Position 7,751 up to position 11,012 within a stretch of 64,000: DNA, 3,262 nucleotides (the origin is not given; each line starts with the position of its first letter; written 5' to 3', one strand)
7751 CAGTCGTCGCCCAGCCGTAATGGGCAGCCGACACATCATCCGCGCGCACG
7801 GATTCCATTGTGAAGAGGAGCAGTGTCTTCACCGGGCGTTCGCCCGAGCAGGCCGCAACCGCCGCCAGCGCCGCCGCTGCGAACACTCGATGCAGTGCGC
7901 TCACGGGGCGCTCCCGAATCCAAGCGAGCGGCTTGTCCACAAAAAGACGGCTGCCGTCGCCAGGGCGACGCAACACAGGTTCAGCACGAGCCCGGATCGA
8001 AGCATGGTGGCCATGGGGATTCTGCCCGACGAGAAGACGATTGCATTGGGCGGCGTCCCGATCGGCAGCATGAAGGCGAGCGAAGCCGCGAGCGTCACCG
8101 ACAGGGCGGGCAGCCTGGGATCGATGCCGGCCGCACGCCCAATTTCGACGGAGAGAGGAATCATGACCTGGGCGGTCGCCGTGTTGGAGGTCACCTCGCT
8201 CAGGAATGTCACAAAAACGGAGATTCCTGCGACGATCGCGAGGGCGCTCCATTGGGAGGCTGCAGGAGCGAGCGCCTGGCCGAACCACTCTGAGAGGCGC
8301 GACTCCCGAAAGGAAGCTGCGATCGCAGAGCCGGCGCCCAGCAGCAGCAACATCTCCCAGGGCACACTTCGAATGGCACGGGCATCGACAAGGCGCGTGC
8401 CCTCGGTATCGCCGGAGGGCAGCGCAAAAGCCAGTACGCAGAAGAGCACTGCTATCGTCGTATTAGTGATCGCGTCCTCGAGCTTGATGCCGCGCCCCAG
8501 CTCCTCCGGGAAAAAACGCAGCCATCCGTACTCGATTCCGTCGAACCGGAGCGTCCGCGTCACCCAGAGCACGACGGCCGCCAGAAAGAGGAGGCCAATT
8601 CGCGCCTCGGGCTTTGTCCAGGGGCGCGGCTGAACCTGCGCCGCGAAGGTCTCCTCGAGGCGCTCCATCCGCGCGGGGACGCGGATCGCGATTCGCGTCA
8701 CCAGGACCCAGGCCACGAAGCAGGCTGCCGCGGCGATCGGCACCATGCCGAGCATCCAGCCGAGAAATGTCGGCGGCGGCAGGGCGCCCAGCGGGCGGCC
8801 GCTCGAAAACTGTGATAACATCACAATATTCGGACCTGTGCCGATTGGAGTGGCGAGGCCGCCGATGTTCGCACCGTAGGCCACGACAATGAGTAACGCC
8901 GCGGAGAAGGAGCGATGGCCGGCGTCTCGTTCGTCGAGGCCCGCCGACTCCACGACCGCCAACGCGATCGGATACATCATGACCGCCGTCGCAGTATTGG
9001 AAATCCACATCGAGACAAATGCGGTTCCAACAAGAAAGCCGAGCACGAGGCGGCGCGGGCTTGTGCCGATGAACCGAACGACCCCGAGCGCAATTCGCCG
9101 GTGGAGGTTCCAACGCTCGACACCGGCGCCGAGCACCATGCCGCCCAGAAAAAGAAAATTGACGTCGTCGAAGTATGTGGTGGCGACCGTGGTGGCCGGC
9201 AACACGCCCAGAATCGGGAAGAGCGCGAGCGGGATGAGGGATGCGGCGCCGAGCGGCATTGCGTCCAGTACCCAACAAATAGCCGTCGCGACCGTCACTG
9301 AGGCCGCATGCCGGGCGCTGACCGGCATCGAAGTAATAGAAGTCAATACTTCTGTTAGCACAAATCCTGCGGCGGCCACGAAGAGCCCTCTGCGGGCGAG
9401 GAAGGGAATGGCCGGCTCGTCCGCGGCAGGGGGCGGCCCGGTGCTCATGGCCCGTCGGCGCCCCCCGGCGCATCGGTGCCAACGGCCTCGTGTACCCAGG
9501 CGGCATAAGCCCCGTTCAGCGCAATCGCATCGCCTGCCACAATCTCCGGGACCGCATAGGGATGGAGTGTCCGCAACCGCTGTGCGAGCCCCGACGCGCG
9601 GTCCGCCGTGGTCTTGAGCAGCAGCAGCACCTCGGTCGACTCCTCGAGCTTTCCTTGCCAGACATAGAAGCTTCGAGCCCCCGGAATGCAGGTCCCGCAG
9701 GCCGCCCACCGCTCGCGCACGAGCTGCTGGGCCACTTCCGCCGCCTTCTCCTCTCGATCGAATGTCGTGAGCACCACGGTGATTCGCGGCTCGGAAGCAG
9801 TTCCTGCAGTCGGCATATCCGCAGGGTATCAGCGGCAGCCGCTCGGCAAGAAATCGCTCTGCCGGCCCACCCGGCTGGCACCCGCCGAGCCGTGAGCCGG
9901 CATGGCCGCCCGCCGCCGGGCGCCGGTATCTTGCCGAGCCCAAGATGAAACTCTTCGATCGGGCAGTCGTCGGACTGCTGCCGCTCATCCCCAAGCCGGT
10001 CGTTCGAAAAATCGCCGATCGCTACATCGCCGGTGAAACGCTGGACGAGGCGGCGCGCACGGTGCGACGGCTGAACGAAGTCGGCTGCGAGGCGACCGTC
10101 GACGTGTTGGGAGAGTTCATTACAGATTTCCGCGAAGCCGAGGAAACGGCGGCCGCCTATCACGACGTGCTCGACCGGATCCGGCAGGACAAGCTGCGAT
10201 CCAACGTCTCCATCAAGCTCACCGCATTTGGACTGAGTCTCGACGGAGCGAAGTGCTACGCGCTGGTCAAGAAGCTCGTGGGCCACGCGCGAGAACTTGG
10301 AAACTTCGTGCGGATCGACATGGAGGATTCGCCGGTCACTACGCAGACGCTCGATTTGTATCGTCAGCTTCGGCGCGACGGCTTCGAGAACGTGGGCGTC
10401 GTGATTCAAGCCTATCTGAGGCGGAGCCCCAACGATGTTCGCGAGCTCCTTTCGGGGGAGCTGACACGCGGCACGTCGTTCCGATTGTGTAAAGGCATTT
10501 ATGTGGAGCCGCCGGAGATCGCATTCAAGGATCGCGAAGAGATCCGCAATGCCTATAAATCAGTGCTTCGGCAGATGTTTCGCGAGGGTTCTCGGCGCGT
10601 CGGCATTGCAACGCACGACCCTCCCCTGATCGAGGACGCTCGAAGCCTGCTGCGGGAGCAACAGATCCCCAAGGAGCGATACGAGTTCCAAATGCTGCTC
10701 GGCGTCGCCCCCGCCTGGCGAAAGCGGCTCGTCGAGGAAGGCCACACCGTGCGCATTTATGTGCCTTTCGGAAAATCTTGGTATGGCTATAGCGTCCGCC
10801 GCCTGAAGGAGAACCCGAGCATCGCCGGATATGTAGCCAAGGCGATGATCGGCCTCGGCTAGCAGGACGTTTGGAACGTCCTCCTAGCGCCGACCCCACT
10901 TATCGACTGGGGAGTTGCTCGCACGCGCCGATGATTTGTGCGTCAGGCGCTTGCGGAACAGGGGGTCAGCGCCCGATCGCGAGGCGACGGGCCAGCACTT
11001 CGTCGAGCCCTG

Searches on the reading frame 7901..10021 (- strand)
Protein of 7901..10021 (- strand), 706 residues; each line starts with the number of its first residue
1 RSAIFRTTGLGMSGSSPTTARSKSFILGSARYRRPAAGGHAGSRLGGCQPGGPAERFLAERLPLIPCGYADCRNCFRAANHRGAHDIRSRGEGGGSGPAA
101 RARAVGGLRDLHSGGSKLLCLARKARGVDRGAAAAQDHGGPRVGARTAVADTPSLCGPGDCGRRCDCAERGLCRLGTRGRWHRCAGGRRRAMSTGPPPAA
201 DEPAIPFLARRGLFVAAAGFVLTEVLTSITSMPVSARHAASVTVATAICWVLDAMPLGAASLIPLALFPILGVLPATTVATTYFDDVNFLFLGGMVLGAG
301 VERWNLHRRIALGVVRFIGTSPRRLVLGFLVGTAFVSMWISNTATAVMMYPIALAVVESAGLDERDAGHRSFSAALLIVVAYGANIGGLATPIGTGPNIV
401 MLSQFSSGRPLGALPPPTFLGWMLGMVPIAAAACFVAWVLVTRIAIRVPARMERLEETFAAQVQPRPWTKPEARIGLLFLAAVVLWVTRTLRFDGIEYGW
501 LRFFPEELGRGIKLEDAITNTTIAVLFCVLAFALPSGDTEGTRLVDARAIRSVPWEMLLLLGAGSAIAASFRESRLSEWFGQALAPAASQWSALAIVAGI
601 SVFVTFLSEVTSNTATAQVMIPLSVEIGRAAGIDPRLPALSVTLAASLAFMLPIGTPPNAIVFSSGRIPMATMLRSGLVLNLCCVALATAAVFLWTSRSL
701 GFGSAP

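Call 8: search_protein_families(library=pfam, proteins=[window:7901-10021:-], max_evalue=0.001)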
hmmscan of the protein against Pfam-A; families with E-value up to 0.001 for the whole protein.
window:7901-10021:- (706 aa): 2 families
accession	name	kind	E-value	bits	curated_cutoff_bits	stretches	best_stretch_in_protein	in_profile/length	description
PF00939.25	Na_sulph_symp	-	1.7e-58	199.2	27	1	225-695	19-465/472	Sodium:sulfate symporter transmembrane region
PF03600.22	CitMHS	-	7.2e-53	180.3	31.9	2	248-642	2-335/336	Citrate transporter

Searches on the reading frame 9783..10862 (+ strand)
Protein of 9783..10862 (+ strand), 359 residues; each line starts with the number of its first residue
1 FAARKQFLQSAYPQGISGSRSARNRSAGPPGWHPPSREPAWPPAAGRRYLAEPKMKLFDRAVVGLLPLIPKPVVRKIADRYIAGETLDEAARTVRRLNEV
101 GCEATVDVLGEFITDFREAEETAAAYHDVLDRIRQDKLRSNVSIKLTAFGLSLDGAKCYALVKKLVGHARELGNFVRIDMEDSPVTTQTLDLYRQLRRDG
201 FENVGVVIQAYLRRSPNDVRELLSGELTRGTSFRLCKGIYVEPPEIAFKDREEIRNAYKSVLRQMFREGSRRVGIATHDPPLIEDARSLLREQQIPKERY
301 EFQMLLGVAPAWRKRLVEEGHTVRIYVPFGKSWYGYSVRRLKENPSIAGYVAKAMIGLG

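Call 8: search_protein_families(library=pfam, proteins=[window:9783-10862:+], max_evalue=0.001)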
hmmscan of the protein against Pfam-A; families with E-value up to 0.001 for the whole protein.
window:9783-10862:+ (359 aa): 1 family
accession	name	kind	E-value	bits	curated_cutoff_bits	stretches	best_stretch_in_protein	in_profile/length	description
PF01619.24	Pro_dh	-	3.9e-36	125.5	27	1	91-351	2-276/278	Proline dehydrogenase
